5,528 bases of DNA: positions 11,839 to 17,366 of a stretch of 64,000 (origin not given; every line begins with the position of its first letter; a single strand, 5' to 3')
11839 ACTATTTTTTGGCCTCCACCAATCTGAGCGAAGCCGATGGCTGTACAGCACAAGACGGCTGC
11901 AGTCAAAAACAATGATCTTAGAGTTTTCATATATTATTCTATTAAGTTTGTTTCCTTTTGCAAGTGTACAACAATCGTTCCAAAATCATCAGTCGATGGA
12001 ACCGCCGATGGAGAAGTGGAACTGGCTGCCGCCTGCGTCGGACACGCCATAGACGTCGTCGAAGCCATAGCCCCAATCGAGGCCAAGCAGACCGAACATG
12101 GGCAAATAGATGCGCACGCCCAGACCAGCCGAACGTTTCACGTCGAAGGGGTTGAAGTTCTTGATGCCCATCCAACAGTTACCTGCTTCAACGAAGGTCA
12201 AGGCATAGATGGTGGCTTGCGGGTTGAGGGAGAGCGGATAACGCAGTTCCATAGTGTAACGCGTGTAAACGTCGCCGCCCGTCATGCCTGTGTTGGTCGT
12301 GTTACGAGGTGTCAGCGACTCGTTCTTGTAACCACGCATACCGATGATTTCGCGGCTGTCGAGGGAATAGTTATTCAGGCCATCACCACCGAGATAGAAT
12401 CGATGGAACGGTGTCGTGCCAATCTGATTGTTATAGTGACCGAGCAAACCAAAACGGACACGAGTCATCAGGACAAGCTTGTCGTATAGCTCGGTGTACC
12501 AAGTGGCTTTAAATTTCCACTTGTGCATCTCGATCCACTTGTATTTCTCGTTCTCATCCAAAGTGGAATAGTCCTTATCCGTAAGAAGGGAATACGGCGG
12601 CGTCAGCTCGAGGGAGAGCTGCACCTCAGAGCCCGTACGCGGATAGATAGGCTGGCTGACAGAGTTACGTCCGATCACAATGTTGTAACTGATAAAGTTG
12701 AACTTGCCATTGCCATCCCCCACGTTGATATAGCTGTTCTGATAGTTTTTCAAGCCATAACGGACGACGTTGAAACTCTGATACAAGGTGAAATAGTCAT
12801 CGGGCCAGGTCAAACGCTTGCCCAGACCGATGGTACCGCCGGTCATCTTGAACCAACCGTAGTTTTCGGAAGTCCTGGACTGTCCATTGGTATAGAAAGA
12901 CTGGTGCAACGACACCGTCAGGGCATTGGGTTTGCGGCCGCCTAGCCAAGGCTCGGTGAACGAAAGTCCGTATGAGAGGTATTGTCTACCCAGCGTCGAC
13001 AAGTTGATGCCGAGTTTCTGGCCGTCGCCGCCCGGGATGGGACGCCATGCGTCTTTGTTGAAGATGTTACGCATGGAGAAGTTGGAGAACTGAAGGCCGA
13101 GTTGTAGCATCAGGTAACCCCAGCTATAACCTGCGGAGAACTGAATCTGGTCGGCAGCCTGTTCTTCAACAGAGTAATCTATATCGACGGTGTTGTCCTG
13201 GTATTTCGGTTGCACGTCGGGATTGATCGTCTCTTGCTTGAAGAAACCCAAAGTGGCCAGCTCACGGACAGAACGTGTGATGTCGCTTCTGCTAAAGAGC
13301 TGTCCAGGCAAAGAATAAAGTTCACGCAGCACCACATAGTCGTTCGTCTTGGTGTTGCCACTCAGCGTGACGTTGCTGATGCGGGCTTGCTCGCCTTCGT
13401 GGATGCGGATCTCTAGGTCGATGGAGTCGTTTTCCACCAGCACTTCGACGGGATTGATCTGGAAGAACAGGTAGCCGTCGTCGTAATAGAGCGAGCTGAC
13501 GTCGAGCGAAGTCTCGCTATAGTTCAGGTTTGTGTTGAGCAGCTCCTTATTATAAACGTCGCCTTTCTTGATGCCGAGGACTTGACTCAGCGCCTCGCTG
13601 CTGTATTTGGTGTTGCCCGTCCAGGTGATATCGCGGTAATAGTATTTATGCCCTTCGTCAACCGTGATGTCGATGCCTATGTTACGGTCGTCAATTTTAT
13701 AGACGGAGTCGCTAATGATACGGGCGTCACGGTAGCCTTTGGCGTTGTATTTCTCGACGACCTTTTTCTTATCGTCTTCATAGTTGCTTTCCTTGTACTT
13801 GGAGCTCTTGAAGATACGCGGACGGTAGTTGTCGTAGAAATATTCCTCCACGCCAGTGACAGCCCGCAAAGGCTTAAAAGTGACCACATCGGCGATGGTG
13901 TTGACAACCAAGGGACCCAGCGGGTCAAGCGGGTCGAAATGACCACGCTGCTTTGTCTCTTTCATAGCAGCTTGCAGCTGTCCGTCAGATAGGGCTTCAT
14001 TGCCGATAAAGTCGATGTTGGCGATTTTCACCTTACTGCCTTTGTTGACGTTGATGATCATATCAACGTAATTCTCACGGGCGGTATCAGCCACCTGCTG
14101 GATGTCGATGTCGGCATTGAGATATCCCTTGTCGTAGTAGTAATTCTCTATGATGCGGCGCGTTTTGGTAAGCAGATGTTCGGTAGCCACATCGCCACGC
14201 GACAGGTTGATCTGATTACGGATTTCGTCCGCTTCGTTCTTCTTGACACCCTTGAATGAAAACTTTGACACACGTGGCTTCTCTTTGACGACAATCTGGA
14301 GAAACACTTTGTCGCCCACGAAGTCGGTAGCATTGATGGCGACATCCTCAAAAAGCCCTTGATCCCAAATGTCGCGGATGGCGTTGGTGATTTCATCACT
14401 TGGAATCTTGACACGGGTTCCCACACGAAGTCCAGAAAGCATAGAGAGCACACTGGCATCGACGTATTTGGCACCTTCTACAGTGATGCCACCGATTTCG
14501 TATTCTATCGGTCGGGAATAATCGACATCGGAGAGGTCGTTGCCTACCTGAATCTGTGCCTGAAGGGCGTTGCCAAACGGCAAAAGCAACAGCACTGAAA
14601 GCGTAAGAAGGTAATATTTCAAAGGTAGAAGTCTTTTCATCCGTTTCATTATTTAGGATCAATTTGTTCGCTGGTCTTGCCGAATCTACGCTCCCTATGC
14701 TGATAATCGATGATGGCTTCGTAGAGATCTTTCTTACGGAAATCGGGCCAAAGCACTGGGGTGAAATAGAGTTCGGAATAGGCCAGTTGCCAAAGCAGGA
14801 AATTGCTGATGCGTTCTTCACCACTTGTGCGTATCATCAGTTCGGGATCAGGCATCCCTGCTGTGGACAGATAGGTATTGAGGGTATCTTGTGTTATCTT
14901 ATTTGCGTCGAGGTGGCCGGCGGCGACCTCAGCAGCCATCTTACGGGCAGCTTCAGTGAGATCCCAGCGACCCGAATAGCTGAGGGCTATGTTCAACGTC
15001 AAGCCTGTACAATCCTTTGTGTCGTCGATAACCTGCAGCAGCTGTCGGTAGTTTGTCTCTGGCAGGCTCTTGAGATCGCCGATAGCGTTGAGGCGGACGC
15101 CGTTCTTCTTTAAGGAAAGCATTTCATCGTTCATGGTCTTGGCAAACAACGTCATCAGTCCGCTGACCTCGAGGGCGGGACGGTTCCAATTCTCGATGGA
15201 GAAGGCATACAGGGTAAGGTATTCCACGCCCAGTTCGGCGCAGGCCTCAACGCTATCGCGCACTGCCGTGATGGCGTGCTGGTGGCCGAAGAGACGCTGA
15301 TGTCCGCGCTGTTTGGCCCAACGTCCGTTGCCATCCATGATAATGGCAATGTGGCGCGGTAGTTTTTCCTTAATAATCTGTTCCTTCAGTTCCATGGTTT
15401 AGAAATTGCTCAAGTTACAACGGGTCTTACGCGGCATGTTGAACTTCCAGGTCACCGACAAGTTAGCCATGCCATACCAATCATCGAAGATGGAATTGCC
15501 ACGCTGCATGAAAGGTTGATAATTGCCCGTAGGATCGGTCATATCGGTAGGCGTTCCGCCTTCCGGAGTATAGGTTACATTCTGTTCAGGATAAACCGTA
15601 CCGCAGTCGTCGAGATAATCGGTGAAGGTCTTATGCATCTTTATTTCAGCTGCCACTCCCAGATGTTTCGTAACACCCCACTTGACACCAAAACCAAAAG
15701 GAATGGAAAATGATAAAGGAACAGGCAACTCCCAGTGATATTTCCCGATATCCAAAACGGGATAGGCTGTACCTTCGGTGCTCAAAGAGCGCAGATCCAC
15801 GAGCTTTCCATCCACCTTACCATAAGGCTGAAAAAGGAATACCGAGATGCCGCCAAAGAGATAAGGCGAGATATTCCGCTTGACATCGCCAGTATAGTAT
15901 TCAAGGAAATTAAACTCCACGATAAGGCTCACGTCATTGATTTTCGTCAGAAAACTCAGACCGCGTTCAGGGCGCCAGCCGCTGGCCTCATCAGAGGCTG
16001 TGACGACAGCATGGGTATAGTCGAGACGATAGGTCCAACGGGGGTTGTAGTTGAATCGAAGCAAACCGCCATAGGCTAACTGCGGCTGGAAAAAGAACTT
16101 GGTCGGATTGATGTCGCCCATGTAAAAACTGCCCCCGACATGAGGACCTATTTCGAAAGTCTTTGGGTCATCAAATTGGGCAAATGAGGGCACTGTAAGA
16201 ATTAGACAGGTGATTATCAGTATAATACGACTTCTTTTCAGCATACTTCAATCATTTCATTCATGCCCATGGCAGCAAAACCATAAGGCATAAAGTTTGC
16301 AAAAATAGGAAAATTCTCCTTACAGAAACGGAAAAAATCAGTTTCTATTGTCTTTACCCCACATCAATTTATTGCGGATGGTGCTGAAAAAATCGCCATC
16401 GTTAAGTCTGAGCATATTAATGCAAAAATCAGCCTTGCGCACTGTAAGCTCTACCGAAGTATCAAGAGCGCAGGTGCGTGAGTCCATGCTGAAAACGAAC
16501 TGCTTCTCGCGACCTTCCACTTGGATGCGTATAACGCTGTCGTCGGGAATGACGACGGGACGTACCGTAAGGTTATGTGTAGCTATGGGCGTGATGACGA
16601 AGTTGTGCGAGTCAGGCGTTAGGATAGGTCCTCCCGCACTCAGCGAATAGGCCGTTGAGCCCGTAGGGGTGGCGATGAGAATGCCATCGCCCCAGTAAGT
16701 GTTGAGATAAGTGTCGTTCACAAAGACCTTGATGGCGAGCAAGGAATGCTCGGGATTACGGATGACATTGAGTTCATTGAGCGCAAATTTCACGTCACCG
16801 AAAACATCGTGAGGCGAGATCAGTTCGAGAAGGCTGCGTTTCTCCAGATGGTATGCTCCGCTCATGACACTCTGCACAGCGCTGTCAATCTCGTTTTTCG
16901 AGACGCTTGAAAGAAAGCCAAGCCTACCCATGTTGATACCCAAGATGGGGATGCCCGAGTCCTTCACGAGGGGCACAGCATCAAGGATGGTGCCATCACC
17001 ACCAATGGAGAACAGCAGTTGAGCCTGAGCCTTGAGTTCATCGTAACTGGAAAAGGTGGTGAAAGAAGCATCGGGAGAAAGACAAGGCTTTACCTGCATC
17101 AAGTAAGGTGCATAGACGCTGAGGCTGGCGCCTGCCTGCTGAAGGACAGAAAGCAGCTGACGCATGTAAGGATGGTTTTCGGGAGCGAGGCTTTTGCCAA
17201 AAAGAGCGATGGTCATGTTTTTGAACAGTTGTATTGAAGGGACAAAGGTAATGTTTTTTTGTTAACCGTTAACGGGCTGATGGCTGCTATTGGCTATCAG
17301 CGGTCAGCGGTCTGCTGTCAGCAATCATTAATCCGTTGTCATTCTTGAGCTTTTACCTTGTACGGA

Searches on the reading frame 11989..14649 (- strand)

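Call 61: search_protein_families(library=pfam, proteins=[window:11989-14649:-], max_evalue=0.0001)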
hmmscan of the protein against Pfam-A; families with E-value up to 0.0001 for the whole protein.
window:11989-14649:- (886 aa): 1 family
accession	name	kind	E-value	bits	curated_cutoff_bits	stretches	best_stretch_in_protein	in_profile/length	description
PF07244.20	POTRA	-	6.4e-53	177.8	21.3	4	423-496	2-78/79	Surface antigen variable number repeat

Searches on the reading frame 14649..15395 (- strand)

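Call 61: search_protein_families(library=pfam, proteins=[window:14649-15395:-], max_evalue=0.0001)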
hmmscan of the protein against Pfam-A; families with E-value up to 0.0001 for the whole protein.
window:14649-15395:- (248 aa): 1 family
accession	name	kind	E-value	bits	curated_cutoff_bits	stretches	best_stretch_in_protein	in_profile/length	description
PF01255.24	Prenyltransf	-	2.9e-85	285.7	27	1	19-239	1-219/219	Putative undecaprenyl diphosphate synthase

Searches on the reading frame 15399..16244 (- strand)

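Call 61: search_protein_families(library=pfam, proteins=[window:15399-16244:-], max_evalue=0.0001)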
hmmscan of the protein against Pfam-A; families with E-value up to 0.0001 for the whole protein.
window:15399-16244:- (281 aa): 1 family
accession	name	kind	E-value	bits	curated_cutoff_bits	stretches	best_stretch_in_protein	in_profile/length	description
PF19573.5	DUF6089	-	2.7e-27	96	23.2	1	7-139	3-132/226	Domain of unknown function (DUF6089)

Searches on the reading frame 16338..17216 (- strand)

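Call 61: search_protein_families(library=pfam, proteins=[window:16338-17216:-], max_evalue=0.0001)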
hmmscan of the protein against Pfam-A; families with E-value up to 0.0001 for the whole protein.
window:16338-17216:- (292 aa): 2 families
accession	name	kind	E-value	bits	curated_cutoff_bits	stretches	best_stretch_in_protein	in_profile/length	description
PF20143.4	NAD_kinase_C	-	4.7e-28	97.9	23.7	1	146-268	1-123/126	ATP-NAD kinase C-terminal domain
PF01513.26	NAD_kinase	-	1.5e-16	61.3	25.5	1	33-122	41-130/130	ATP-NAD kinase N-terminal domain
